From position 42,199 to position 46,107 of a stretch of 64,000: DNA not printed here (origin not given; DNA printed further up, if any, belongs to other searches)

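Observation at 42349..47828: Giant fused double-ATPase 'activase' plus HgdB-like partner, translationally coupled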

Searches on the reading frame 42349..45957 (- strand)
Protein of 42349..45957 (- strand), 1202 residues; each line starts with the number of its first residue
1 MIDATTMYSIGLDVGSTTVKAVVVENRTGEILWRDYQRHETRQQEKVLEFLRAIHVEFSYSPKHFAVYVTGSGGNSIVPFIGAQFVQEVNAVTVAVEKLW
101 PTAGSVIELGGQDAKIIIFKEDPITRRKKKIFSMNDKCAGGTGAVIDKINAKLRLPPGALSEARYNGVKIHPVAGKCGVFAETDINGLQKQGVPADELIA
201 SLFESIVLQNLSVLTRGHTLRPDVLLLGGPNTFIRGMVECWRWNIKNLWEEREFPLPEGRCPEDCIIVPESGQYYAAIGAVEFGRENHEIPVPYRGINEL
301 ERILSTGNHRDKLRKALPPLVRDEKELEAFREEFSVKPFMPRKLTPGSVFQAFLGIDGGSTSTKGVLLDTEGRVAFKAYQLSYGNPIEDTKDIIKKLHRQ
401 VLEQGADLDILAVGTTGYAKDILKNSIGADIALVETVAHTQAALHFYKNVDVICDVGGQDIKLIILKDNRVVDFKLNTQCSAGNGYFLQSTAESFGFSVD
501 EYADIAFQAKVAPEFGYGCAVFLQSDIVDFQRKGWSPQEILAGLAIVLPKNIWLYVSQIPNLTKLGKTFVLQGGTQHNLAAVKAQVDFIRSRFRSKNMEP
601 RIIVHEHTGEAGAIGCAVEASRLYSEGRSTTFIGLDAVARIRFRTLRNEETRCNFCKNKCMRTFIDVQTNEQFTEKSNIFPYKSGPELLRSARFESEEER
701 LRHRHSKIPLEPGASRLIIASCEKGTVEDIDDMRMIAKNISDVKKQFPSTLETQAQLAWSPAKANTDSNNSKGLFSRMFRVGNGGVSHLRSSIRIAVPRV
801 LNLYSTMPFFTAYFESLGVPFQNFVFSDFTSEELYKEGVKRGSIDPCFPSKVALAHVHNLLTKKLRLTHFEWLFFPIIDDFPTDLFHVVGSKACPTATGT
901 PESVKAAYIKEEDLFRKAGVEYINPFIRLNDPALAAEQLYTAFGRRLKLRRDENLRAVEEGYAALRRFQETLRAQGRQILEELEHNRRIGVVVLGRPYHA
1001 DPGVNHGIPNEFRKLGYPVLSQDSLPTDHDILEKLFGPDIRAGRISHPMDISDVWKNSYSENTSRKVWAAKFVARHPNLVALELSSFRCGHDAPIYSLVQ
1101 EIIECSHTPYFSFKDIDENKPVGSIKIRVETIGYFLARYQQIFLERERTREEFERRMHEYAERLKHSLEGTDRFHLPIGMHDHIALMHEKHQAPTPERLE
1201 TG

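Call 6: search_protein_families(library=pfam, proteins=[window:42349-45957:-], max_evalue=0.01)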
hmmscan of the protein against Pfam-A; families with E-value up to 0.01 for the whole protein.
window:42349-45957:- (1202 aa): 4 families
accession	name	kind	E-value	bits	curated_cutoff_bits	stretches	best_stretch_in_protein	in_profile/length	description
PF01869.26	BcrAD_BadFG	-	5.3e-77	259.4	31.5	2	354-618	1-269/271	BadF/BadG/BcrA/BcrD ATPase family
PF09989.15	DUF2229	-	3.1e-50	171.2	29.4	1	794-1025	1-218/218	CoA enzyme activase uncharacterised domain (DUF2229)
PF00370.27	FGGY_N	-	6.5e-05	23.1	28.8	0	8-45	1-37/245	FGGY family of carbohydrate kinases, N-terminal domain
PF05378.19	Hydant_A_N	-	0.0003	21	25.2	0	354-449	2-97/176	Hydantoinase/oxoprolinase N-terminal region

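Call 7: search_protein_families(library=ncbifam, proteins=[window:42349-45957:-], max_evalue=0.01)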
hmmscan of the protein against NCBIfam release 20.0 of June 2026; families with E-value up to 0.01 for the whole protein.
window:42349-45957:- (1202 aa): 8 families
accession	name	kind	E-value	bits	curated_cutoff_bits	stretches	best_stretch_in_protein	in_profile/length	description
TIGR00241.1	CoA_E_activ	domain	1.8e-60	204.6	125.4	2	354-618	3-247/248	acyl-CoA dehydratase activase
TIGR02259.1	benz_CoA_red_A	equivalog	6.3e-32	110.9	578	2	413-594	233-410/432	benzoyl-CoA reductase subunit A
TIGR03286.1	methan_mark_15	hypoth_equivalog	9.2e-25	87.4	455.75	2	354-621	147-402/404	methanogenesis marker 15 protein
TIGR03192.1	benz_CoA_bzdQ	equivalog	4.4e-24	85.4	380.2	2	7-216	32-236/293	benzoyl-CoA reductase, bzd-type, subunit Q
TIGR02261.1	benz_CoA_red_D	equivalog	3.6e-22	78.8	312.85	2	355-618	5-260/262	benzoyl-CoA reductase subunit D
NF009842.0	PRK13317.1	equivalog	0.00013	21.4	234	0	8-51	3-42/277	type II pantothenate kinase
TIGR00555.1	panK_eukar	equivalog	0.0034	16.9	247.6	0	9-75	2-64/304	type II pantothenate kinase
NF003154.0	PRK04123.1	equivalog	0.0038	16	428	1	6-62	3-59/554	ribulokinase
